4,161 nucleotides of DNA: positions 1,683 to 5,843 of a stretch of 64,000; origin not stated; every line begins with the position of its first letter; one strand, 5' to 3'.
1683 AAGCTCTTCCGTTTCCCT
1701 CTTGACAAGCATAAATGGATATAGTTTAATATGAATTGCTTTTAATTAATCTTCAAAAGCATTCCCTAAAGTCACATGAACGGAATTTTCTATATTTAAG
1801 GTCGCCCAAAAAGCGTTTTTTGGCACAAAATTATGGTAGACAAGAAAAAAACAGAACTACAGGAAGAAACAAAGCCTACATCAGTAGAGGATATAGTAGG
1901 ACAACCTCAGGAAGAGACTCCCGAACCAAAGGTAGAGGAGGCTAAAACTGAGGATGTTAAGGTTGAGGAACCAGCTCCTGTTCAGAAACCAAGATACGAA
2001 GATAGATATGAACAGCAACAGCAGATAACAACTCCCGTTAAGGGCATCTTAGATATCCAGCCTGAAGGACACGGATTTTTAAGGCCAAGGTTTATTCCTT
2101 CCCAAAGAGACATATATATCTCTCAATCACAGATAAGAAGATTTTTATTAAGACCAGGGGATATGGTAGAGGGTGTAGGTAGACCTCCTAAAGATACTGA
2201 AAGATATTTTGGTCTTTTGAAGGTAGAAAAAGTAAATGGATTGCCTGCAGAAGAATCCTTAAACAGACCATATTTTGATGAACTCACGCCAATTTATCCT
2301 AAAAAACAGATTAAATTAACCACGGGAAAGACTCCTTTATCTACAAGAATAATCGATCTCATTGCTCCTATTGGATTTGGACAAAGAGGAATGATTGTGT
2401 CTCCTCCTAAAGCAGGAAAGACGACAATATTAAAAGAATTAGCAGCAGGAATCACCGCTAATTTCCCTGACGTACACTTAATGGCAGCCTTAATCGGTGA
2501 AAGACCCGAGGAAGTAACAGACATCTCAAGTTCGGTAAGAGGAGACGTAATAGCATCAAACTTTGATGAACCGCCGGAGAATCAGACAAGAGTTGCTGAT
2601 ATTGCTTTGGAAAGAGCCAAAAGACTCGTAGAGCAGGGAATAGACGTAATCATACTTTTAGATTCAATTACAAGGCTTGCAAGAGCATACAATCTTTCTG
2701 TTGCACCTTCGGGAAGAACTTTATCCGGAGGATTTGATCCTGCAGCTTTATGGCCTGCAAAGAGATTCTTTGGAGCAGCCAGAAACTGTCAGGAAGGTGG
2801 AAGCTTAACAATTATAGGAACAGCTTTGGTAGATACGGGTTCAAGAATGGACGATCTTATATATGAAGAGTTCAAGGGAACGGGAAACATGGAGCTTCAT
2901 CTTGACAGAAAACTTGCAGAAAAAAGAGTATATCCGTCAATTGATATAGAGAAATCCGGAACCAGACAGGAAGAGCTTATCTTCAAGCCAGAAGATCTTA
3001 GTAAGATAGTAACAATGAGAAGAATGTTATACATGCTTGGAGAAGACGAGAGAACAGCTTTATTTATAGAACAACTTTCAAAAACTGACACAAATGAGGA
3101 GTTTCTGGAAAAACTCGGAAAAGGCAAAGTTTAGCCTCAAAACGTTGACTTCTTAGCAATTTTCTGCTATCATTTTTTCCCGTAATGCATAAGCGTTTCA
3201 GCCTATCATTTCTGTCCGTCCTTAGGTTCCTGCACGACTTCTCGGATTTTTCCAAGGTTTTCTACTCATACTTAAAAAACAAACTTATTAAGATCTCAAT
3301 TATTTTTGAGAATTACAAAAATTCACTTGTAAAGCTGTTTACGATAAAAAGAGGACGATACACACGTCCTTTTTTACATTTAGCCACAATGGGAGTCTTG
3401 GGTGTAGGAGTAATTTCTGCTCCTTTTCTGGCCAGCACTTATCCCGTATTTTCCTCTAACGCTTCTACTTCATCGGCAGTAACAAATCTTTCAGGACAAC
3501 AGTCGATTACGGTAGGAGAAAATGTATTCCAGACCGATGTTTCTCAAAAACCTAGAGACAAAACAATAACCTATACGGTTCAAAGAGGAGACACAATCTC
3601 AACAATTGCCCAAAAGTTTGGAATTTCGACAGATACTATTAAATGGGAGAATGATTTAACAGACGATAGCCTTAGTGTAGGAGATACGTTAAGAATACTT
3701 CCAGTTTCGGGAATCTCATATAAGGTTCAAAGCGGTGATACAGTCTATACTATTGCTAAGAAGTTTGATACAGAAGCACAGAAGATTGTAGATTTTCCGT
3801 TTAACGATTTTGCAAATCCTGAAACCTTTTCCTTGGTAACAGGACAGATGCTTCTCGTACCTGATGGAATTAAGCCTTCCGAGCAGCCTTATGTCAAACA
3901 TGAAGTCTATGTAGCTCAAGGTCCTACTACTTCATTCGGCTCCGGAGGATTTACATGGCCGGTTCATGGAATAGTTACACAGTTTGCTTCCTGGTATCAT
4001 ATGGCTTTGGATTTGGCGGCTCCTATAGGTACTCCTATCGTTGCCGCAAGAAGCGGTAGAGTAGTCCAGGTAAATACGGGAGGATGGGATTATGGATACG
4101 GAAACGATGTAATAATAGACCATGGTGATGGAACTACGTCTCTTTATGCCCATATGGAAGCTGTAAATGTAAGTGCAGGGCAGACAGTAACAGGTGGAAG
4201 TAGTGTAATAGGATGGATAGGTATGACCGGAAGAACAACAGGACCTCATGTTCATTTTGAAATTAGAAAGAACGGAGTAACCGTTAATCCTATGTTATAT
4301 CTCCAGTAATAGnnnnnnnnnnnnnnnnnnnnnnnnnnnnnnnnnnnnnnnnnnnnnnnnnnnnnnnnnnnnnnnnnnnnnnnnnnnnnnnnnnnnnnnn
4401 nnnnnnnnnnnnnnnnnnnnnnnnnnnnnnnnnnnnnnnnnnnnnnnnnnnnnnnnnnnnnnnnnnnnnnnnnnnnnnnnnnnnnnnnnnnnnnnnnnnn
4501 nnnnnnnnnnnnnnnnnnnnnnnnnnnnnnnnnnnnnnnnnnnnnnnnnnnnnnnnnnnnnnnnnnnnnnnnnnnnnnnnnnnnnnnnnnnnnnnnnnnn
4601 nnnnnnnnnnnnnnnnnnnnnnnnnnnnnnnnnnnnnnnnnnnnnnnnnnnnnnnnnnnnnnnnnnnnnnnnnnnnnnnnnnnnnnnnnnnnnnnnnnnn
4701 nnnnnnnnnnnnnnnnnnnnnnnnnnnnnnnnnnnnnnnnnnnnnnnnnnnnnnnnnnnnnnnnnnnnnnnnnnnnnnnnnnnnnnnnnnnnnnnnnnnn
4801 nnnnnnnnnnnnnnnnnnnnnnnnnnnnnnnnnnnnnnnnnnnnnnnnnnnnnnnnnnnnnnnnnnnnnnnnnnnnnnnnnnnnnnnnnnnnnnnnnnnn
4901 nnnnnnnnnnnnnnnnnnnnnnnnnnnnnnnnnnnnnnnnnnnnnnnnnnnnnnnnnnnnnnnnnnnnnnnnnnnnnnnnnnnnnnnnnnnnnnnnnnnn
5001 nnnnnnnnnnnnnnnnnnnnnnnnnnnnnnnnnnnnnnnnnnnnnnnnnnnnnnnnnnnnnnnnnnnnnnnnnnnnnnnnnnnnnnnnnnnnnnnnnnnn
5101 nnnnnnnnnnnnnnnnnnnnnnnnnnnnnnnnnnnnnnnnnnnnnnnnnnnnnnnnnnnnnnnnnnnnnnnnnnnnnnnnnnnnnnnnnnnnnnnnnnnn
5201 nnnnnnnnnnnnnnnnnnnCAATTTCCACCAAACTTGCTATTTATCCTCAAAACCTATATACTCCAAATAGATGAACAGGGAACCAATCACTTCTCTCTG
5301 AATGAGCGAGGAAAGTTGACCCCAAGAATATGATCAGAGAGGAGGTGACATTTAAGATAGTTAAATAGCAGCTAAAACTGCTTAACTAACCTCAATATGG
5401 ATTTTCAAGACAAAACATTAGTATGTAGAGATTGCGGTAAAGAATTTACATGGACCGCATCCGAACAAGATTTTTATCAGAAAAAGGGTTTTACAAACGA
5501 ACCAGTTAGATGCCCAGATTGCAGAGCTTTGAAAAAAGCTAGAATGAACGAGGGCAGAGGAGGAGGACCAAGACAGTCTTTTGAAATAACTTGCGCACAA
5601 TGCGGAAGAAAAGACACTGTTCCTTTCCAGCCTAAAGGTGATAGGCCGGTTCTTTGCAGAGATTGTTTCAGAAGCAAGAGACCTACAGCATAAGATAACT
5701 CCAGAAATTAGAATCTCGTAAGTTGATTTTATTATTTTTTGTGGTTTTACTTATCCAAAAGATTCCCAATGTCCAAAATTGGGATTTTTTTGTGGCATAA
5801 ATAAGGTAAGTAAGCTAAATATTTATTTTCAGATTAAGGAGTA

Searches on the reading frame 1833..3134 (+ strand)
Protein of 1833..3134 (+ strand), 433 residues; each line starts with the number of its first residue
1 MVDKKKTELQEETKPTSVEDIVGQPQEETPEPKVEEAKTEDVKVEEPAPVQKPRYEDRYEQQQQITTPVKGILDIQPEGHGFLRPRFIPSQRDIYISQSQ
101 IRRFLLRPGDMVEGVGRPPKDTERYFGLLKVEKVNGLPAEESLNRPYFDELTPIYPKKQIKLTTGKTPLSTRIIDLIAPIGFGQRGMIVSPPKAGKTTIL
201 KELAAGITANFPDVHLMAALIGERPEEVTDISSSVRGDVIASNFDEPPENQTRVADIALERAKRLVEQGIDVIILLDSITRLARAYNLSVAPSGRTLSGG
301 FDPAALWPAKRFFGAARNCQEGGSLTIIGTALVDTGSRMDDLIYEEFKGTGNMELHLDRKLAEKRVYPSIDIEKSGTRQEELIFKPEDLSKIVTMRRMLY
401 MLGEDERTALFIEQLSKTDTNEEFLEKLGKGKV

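Call 6: search_protein_families(library=pfam, proteins=[window:1833-3134:+], max_evalue=0.001)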
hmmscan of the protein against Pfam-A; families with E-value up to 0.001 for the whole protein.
window:1833-3134:+ (433 aa): 2 families
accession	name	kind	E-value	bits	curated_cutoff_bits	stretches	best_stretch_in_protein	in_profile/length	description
PF00006.31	ATP-synt_ab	-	2.4e-27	96.4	29.5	1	171-375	2-211/213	ATP synthase alpha/beta family, nucleotide-binding domain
PF07497.18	Rho_RNA_bind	-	1.7e-26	92.2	27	1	69-139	1-72/73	Rho termination factor, RNA-binding domain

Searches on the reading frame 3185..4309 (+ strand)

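Call 6: search_protein_families(library=pfam, proteins=[window:3185-4309:+], max_evalue=0.001)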
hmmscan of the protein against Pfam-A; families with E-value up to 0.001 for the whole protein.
window:3185-4309:+ (374 aa): 5 families
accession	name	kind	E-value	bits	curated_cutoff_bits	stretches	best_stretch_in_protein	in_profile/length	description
PF01551.29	Peptidase_M23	-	1.8e-29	102.2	28.7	1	271-369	2-96/96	Peptidase family M23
PF01476.26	LysM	-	1.8e-21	76.2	20.9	2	130-171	1-42/43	LysM domain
PF23473.1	LysM3_LYK4_5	-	1.5e-13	51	29.3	1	128-162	3-37/48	LYK4/5 LysM3 domain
PF23462.1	LysM3_NFP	-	1e-06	29.6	28.1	0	128-165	3-40/48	NFP LysM3 domain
PF23446.1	LysM1_NFP_LYK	-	0.00019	22.7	36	0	129-166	7-48/60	NFP/LYK LysM1 domain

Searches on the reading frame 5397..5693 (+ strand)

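Call 6: search_protein_families(library=pfam, proteins=[window:5397-5693:+], max_evalue=0.001)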
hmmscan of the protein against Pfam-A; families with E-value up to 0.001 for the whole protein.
window:5397-5693:+ (98 aa): 3 families
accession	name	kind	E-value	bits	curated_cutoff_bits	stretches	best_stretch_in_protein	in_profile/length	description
PF13451.12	zf_Tbcl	-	1.4e-23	83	24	1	4-50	1-47/48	Probable treble clef domain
PF23477.1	zf_Tbcl_2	-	5.8e-18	64.7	27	1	59-95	1-37/37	Probable treble clef zinc finger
PF09723.15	Zn_ribbon_8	-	0.00021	21.7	34.4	0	9-44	7-34/41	Zinc ribbon domain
